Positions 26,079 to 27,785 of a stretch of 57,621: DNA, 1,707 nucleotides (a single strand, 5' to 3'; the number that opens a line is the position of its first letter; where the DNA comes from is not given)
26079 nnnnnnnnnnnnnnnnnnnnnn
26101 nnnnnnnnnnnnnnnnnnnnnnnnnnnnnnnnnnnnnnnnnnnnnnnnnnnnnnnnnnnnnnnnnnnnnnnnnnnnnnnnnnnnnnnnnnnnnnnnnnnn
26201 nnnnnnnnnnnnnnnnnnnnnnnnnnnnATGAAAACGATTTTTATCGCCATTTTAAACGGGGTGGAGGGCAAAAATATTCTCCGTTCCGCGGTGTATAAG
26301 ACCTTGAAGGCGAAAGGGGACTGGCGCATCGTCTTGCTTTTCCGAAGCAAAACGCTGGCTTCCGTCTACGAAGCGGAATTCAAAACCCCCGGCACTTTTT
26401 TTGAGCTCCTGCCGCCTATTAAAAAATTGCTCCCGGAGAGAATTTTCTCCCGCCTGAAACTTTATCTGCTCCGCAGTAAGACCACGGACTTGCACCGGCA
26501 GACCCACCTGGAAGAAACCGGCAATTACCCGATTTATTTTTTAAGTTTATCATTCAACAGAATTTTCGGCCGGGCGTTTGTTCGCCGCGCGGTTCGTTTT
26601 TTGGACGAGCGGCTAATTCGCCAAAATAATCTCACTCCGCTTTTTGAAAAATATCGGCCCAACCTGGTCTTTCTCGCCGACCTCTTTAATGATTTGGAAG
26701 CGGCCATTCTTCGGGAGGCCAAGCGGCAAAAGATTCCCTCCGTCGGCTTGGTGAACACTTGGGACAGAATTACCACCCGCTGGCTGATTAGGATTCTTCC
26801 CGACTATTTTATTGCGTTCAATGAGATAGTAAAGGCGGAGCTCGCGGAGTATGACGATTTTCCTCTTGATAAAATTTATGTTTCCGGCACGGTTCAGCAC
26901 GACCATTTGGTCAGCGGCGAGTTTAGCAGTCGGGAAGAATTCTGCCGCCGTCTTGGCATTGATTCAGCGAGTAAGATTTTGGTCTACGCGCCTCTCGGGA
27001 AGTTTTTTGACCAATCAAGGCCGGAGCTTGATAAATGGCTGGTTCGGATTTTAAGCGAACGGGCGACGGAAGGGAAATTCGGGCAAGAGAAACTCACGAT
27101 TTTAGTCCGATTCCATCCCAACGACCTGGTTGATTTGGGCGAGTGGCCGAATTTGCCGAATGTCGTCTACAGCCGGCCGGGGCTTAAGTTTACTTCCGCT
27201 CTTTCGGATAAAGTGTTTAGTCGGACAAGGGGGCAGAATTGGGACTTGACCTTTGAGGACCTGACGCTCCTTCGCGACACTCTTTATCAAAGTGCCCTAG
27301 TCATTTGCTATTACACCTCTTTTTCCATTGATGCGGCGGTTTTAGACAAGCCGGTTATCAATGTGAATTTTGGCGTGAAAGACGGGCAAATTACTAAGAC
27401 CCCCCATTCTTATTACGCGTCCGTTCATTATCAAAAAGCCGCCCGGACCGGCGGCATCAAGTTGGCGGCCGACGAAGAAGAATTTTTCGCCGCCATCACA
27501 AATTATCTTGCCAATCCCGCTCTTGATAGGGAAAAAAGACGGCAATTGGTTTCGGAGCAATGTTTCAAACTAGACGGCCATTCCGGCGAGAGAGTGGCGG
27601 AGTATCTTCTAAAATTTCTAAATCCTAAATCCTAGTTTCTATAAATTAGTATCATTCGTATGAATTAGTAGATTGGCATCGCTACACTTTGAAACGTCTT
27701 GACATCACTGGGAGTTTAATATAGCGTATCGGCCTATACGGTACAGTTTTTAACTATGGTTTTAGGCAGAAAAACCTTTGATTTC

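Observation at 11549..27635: Five diverged full-length paralogs of an unassigned ~460-aa GT-B-like enzyme family within 16 kb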

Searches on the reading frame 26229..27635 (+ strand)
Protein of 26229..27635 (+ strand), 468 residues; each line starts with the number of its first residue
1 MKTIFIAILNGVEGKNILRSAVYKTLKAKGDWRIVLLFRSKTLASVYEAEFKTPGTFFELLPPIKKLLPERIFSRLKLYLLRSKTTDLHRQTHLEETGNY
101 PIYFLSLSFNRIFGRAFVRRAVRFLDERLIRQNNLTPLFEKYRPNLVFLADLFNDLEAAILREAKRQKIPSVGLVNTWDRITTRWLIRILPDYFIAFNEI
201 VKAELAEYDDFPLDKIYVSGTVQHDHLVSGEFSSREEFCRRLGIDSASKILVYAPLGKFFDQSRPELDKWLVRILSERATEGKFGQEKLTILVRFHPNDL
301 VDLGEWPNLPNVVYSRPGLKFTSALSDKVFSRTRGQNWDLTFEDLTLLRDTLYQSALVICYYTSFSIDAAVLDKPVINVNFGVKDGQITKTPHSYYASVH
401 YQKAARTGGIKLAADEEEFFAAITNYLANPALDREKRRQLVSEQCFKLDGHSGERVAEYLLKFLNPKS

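Call 4: search_protein_families(library=pfam, proteins=[window:26229-27635:+], max_evalue=1)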
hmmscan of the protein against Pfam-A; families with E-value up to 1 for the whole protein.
window:26229-27635:+ (468 aa): 2 families
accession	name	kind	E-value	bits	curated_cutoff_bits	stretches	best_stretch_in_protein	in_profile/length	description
PF04464.20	Glyphos_transf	-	4.3e-08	32.9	22.1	2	192-298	136-238/367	CDP-Glycerol:Poly(glycerophosphate) glycerophosphotransferase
PF13439.12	Glyco_transf_4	-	0.022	15.2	28.5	1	127-218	56-161/170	Glycosyltransferase Family 4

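Call 5: search_protein_families(library=ncbifam, proteins=[window:26229-27635:+], max_evalue=1)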
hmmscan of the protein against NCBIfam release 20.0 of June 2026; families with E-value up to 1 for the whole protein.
window:26229-27635:+ (468 aa): 1 family
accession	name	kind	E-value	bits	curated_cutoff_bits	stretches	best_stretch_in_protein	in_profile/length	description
NF046086.1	BFO_1060_trans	domain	2.1e-12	46.9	200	2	136-258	40-174/365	BFO_1060 family glycosyltransferase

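Call 63: search_dna_similar(query=window:26229-27635:+, collection=plasmids, mode=protein, max_evalue=0.01, max_rows=30)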
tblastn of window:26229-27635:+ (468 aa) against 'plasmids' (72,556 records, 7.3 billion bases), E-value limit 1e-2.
Records with a match: 3; places in all: 3; records where one place covers at least 80% of the query: 0.
Best place of each record, by identity: <60% 3.
By first word of the organism name: Priestia 2; Rhizobium 1.
By predicted mobility (MOB-suite, as given by PLSDB): non-mobilizable 3.
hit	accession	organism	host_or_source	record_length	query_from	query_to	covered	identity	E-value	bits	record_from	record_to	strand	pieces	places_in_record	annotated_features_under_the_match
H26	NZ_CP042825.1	Rhizobium sp. WL3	Wheat,phyllosphere swab,leaves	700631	131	465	72%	24.0%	2e-19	99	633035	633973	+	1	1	hypothetical protein | NAD-dependent epimerase/dehydratase family protein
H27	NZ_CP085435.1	Priestia megaterium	single cell,soil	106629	212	377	35%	27.8%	5e-4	50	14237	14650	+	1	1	CDP-glycerol glycerophosphotransferase family protein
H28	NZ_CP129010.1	Priestia aryabhattai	mixed culture,sea water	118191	212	377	35%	27.8%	9e-4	50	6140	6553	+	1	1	CDP-glycerol glycerophosphotransferase family protein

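Call 65: get_annotated_region(hit=H26, flank=9000)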
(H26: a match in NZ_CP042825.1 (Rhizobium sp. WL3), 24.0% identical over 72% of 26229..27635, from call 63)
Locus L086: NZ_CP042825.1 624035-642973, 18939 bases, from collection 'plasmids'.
description: Rhizobium sp. WL3 plasmid unnamed2, complete sequence
organism: Rhizobium sp. WL3 (NCBI taxid 2603277)
taxonomy: Bacteria; Pseudomonadota; Alphaproteobacteria; Hyphomicrobiales; Rhizobiaceae; Rhizobium; Rhizobium sp. WL3
host: -; source: Wheat,phyllosphere swab,leaves; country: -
typing (MOB-suite, as given by PLSDB): non-mobilizable
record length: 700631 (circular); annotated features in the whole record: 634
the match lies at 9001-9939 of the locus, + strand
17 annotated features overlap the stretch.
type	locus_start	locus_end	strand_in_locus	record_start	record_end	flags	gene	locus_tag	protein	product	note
CDS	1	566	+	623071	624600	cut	-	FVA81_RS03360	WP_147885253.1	hypothetical protein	-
CDS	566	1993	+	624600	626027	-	-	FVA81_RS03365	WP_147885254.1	hypothetical protein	-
CDS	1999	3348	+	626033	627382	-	-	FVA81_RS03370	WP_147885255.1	hypothetical protein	-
CDS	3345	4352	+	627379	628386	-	-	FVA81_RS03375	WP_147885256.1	N-acetylneuraminate synthase family protein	GO:0016051 - carbohydrate biosynthetic process [Evidence IEA]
CDS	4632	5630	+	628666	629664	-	-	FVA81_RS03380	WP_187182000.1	KpsF/GutQ family sugar-phosphate isomerase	GO:0005975 - carbohydrate metabolic process [Evidence IEA]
CDS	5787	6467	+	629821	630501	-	-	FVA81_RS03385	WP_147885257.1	glycosyltransferase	-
CDS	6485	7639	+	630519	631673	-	neuC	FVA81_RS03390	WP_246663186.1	UDP-N-acetylglucosamine 2-epimerase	GO:0006047 - UDP-N-acetylglucosamine metabolic process [Evidence IEA]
CDS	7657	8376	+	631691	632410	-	-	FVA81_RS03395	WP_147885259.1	acylneuraminate cytidylyltransferase family protein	-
CDS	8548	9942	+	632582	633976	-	-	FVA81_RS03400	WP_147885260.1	hypothetical protein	-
CDS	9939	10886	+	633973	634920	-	-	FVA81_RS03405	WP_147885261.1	NAD-dependent epimerase/dehydratase family protein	-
CDS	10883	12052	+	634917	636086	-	-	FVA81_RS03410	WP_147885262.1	glycosyltransferase family 4 protein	-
CDS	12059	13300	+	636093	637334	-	-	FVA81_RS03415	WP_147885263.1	glycosyltransferase family 4 protein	-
CDS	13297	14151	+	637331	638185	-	-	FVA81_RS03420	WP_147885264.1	SDR family oxidoreductase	-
CDS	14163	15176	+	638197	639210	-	-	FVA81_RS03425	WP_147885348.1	polysaccharide biosynthesis protein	-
CDS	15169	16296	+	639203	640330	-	wecB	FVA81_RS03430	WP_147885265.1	UDP-N-acetylglucosamine 2-epimerase (non-hydrolyzing)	GO:0009103 - lipopolysaccharide biosynthetic process [Evidence IEA]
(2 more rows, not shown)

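Call 67: search_protein_families(library=ncbifam, proteins=[L086:8548-9942:+], max_evalue=0.001)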
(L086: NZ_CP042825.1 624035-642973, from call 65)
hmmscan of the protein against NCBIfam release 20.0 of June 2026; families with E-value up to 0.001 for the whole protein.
L086:8548-9942:+ (464 aa): 0 families
